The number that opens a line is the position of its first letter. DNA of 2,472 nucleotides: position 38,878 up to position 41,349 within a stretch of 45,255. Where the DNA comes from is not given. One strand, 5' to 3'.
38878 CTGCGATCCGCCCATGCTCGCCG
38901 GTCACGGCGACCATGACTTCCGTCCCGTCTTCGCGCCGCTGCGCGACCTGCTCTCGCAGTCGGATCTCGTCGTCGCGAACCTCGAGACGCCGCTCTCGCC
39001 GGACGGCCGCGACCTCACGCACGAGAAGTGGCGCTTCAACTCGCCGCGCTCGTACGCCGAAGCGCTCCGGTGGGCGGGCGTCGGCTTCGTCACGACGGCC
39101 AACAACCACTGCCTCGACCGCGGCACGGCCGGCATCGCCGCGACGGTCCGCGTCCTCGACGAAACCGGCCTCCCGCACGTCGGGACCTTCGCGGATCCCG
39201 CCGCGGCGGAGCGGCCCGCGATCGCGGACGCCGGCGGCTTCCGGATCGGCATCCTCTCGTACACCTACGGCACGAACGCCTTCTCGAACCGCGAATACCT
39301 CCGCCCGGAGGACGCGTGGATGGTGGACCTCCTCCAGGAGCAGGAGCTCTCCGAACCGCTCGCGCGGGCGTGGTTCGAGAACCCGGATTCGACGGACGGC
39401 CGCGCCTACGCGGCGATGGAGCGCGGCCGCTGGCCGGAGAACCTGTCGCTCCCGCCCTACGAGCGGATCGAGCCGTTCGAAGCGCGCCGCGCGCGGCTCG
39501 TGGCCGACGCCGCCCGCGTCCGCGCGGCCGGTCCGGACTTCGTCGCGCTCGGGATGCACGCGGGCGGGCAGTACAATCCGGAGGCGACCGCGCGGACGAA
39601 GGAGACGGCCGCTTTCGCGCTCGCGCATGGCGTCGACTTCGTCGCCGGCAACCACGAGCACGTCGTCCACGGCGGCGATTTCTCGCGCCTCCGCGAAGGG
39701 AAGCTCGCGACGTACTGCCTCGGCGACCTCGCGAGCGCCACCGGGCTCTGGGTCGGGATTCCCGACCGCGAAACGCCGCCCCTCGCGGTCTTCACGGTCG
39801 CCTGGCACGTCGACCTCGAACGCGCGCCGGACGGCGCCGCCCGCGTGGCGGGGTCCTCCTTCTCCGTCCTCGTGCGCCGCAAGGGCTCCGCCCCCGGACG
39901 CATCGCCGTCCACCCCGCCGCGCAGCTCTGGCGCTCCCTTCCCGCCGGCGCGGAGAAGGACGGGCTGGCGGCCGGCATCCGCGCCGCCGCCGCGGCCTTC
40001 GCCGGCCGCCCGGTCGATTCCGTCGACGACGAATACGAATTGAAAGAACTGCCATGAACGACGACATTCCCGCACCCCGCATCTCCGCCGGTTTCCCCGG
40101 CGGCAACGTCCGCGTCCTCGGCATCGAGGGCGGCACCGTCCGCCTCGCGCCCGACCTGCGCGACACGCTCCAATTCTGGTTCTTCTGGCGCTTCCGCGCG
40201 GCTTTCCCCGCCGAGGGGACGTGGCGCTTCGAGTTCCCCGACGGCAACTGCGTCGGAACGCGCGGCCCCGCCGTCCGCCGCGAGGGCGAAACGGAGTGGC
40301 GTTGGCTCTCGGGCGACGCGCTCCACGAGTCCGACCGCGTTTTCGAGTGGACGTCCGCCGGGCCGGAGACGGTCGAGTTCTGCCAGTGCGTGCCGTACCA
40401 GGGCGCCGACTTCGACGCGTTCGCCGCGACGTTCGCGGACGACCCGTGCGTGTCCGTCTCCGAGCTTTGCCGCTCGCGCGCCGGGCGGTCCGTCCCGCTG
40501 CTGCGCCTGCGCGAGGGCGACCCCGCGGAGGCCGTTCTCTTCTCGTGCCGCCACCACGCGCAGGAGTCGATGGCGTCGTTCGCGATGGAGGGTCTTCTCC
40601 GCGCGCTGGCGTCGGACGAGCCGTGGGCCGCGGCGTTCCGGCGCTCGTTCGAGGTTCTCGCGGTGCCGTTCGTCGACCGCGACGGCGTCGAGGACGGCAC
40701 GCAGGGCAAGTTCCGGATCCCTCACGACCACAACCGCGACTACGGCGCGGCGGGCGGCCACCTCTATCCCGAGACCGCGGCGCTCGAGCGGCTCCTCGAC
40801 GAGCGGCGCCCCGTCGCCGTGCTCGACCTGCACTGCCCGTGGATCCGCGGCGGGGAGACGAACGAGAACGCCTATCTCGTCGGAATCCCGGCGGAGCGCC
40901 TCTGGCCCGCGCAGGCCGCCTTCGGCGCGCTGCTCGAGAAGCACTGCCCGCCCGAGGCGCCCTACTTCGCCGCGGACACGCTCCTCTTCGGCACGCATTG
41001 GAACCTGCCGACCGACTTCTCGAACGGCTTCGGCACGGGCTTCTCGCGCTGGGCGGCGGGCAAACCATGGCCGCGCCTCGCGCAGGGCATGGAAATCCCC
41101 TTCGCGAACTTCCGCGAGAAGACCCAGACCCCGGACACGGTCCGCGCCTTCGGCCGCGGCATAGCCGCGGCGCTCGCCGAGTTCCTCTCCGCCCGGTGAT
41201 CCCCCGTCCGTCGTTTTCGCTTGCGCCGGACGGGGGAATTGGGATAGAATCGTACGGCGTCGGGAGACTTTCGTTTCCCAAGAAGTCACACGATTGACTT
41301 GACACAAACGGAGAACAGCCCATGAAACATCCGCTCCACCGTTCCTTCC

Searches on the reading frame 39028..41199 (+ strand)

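Call 68: search_protein_families(library=pfam, proteins=[window:39028-41199:+], max_evalue=0.001)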
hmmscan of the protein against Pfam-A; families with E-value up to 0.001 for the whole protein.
window:39028-41199:+ (723 aa): 1 family
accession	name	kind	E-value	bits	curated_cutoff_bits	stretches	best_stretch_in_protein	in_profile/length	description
PF00246.29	Peptidase_M14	-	9.2e-05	22.6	21.6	1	474-559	15-108/286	Zinc carboxypeptidase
